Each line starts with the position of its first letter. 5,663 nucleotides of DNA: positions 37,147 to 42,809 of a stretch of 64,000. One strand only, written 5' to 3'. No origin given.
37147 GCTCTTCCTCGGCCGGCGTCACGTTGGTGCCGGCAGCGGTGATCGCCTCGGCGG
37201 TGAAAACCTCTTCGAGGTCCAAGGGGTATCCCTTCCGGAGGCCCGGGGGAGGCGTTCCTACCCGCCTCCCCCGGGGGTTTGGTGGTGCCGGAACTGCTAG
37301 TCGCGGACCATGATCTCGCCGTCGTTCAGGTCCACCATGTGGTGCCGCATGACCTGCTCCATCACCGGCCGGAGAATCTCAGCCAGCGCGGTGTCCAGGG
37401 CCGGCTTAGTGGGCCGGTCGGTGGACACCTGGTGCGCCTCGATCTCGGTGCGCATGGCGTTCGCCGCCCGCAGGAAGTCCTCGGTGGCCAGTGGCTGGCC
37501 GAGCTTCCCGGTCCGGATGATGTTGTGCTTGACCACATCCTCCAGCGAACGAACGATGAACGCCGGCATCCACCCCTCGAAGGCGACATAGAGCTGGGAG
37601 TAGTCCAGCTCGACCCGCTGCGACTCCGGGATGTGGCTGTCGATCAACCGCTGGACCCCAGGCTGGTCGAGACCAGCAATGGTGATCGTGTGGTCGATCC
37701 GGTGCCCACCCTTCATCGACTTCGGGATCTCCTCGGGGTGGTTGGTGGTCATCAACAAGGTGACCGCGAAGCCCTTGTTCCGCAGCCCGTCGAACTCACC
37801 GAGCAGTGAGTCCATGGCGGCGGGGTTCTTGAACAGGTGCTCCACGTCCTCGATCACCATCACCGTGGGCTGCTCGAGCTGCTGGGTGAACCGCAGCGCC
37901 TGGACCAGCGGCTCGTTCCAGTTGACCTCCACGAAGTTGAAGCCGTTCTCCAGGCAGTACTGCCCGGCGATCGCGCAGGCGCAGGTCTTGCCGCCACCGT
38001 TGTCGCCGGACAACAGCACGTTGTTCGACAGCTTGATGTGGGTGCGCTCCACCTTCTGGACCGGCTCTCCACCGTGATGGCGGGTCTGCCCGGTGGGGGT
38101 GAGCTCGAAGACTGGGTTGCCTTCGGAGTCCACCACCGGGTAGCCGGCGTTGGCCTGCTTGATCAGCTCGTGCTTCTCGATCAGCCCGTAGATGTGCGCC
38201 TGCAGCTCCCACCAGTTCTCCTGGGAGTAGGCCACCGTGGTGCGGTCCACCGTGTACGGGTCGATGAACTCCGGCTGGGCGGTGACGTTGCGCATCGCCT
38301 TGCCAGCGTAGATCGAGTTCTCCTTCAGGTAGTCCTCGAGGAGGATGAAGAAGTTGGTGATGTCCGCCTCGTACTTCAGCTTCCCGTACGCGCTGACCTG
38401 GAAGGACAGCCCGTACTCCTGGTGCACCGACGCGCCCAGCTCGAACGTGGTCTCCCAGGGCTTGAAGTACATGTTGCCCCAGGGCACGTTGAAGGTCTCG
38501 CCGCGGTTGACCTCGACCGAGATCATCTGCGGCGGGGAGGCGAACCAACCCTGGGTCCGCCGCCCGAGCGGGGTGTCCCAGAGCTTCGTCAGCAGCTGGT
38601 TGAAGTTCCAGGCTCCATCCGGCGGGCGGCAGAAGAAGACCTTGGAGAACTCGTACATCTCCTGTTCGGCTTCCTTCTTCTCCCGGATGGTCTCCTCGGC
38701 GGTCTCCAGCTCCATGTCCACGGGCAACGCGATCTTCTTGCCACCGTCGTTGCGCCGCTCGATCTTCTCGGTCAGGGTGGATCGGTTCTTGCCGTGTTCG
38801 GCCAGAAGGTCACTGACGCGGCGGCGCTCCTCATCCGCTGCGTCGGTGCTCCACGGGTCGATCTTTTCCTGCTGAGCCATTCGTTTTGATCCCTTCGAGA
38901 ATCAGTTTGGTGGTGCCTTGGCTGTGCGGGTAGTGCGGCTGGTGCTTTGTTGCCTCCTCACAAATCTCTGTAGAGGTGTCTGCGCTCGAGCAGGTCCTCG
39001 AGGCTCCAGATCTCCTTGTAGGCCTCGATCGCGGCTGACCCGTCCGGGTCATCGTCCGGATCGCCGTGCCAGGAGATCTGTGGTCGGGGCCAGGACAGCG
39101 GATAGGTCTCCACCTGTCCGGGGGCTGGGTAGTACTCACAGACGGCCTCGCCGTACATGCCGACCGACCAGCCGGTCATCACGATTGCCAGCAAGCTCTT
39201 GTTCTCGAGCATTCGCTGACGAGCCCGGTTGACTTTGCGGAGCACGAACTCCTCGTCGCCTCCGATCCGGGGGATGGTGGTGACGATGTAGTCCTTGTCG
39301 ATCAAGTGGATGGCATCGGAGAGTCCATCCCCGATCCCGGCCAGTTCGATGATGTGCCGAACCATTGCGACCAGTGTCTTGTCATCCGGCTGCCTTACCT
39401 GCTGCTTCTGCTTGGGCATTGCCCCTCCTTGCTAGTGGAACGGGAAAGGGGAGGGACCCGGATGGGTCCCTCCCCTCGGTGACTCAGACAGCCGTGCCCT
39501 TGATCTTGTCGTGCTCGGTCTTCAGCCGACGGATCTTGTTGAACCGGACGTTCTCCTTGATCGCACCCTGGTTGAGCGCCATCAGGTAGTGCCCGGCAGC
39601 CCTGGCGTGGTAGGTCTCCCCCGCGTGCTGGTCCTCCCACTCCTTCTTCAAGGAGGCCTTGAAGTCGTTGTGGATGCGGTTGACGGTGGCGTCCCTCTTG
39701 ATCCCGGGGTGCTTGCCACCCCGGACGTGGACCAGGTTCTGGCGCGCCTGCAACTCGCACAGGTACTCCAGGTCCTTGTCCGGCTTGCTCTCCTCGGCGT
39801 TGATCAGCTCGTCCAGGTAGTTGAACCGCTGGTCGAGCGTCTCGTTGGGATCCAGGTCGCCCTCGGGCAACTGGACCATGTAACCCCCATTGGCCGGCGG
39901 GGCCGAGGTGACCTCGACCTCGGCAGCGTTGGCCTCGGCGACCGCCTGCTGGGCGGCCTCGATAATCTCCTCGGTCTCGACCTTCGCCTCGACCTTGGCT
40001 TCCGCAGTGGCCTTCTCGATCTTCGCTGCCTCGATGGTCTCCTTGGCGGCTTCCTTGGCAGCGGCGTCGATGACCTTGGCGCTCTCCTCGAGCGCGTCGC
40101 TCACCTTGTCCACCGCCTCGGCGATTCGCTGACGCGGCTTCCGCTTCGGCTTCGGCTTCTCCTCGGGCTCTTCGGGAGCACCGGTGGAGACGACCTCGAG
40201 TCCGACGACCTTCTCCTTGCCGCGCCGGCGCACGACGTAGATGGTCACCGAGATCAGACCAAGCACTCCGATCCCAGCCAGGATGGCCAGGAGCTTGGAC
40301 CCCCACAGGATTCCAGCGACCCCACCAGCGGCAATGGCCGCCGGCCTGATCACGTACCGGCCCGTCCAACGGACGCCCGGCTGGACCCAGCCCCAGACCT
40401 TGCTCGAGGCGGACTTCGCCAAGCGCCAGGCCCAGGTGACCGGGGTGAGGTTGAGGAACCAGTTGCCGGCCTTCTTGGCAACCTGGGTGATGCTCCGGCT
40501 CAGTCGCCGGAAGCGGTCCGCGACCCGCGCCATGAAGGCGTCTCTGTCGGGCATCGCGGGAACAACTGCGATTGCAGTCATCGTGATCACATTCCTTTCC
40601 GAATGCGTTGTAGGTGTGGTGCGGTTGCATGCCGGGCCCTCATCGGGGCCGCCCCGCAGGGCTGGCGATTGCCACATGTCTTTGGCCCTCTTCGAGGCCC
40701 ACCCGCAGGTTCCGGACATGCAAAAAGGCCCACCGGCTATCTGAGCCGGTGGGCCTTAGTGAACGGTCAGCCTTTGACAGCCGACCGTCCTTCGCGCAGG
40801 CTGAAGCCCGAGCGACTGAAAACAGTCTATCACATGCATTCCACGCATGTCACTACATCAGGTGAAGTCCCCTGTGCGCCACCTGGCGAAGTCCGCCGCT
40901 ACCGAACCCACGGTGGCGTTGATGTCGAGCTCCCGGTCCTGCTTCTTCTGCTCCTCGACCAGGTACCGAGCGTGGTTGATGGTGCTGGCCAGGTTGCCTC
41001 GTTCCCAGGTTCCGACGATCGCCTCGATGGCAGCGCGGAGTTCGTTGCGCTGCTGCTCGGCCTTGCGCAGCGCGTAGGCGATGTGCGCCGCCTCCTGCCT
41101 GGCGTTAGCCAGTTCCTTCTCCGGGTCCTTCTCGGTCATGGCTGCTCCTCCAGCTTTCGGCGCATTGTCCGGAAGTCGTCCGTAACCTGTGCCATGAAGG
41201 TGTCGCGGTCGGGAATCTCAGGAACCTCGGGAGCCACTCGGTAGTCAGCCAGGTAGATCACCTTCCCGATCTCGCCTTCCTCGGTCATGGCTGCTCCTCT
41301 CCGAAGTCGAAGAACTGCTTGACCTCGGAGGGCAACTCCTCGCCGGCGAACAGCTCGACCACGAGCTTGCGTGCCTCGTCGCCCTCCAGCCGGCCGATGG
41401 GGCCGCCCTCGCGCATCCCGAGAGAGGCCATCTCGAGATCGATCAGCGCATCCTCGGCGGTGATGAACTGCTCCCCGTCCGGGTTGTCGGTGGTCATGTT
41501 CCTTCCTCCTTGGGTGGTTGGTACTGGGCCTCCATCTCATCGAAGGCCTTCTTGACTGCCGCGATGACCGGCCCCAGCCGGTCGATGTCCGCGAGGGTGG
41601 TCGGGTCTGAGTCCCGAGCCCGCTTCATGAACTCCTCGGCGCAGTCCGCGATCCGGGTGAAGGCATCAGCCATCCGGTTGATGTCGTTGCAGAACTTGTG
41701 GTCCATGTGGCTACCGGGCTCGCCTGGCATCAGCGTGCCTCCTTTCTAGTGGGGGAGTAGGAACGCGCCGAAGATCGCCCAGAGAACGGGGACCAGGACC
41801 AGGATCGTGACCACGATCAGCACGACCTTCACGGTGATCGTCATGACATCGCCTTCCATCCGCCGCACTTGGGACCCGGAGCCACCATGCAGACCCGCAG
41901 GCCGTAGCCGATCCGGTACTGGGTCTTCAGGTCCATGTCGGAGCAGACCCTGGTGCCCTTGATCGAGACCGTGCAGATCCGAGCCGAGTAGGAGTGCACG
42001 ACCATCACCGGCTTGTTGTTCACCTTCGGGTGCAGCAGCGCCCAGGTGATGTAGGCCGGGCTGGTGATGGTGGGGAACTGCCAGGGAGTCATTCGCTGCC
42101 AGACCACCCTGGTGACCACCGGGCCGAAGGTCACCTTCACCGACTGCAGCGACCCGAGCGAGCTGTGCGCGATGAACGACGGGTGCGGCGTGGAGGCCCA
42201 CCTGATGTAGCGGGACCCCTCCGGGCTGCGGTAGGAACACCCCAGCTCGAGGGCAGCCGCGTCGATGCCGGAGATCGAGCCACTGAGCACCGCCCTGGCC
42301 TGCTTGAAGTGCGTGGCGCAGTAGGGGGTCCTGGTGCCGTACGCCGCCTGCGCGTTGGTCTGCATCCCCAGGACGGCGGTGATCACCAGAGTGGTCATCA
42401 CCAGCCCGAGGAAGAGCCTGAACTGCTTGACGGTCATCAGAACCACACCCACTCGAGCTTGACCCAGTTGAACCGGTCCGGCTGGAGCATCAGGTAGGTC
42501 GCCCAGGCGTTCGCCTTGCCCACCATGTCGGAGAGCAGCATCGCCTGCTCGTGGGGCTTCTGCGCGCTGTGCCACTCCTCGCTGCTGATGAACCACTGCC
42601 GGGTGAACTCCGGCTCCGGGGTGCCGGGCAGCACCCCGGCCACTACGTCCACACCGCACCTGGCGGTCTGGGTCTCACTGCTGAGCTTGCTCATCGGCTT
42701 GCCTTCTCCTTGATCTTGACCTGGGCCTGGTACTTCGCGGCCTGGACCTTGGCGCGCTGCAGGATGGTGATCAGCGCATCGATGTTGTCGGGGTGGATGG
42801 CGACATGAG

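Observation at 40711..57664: Recurrent cassette of a GC hairpin followed by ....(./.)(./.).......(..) at three points of the leftward operon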

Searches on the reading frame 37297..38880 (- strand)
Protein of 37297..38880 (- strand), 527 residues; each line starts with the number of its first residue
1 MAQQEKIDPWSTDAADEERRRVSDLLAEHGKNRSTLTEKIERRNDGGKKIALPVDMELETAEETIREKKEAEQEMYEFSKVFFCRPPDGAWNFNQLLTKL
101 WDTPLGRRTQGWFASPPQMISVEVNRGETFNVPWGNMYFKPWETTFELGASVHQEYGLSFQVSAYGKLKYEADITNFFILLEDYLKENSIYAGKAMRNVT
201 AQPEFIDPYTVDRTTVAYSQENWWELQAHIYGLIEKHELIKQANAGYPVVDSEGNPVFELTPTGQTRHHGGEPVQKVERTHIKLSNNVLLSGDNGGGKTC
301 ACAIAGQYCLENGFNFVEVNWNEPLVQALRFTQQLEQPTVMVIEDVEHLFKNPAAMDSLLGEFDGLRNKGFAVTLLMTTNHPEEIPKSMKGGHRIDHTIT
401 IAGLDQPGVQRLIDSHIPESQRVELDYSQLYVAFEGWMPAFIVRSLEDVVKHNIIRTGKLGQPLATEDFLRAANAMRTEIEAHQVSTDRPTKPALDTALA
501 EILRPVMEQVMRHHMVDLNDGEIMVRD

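Call 15: search_protein_families(library=phrogs, proteins=[window:37297-38880:-], max_evalue=0.001)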
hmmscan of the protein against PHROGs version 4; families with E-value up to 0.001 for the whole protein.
window:37297-38880:- (527 aa): 4 families
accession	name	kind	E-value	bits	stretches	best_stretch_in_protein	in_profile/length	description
phrog_10440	-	unknown function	7.7e-45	154.3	2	279-513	226-466/483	-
phrog_2376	-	other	2.5e-08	34.6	1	285-369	74-158/363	ATPase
phrog_3757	-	unknown function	1.2e-05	25.9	0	358-462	215-316/367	-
phrog_7485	-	unknown function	2.3e-05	24.5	1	351-419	310-377/430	-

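Call 18: search_protein_families(library=pfam, proteins=[window:37297-38880:-], max_evalue=0.01)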
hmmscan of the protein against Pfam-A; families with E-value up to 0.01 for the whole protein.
window:37297-38880:- (527 aa): 2 families
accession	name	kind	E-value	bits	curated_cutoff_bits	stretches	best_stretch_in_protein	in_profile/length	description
PF00004.35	AAA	-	3e-09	37.8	21.2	1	288-401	1-129/131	ATPase family associated with various cellular activities (AAA)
PF05673.19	DUF815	-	0.0087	15.7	23.8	0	284-391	52-161/249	Protein of unknown function (DUF815)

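Call 44: find_related_loci(query=window:37297-38880:-, collection=viral_contigs, flank=10000)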
Query window:37297-38880:- (527 aa) in viral_contigs; peptide patterns used: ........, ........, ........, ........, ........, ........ (x = any residue, [..] = any of these).
4 stretches matched a pattern; 2 encode a relative of the query (tblastn E <= 1e-3); 2 distinct loci.
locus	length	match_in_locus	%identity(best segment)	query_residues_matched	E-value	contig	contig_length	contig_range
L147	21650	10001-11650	76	1-526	0e+0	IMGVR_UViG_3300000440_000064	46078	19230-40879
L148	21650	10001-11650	76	1-526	0e+0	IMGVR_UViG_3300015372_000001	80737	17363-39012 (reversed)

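Call 56: find_encoding_contigs(protein=window:37297-38880:-, flank=10000, max_places=4)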
Protein window:37297-38880:- (527 aa): 12 contigs read that carry it; 4 places shown.
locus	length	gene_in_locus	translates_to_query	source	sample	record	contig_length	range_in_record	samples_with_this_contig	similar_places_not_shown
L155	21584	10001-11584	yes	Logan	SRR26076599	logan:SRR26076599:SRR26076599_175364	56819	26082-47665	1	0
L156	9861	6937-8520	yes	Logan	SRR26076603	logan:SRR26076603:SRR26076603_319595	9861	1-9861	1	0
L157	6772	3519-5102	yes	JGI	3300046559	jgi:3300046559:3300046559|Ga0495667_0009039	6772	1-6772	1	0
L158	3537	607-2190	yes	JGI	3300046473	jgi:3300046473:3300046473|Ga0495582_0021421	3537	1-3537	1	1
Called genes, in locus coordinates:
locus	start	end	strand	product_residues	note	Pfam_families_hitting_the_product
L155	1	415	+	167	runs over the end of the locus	-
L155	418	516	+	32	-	-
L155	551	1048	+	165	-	-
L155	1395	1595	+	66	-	-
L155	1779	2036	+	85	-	-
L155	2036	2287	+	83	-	-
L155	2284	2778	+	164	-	-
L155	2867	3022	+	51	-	-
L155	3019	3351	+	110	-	-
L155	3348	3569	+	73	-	-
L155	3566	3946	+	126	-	PF13560:HTH_31 (weak), PF01381:HTH_3 (weak)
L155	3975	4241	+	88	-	-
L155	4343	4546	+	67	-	-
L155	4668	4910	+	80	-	-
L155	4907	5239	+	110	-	-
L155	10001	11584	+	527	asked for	PF00004:AAA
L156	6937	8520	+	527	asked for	PF00004:AAA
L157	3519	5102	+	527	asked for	PF00004:AAA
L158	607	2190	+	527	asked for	PF00004:AAA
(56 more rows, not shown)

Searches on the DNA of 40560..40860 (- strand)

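Call 54: search_dna_similar(query=window:40560-40860:-, collection=phages, mode=distant, max_evalue=1, max_rows=15)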
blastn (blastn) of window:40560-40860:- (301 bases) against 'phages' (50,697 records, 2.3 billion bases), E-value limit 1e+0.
No match.

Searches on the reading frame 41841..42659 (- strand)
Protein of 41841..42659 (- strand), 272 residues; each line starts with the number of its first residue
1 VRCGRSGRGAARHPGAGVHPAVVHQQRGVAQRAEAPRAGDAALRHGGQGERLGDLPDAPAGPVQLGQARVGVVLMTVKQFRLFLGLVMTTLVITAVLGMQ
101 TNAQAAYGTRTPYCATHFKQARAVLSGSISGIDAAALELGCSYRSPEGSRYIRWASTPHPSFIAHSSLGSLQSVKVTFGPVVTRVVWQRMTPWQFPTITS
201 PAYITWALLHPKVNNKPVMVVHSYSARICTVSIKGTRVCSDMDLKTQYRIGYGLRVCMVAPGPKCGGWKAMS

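Call 15: search_protein_families(library=phrogs, proteins=[window:41841-42659:-], max_evalue=0.001)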
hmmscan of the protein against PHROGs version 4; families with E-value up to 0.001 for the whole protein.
window:41841-42659:- (272 aa): 0 families

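Call 18: search_protein_families(library=pfam, proteins=[window:41841-42659:-], max_evalue=0.01)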
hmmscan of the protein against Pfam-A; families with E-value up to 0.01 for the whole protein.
window:41841-42659:- (272 aa): 0 families
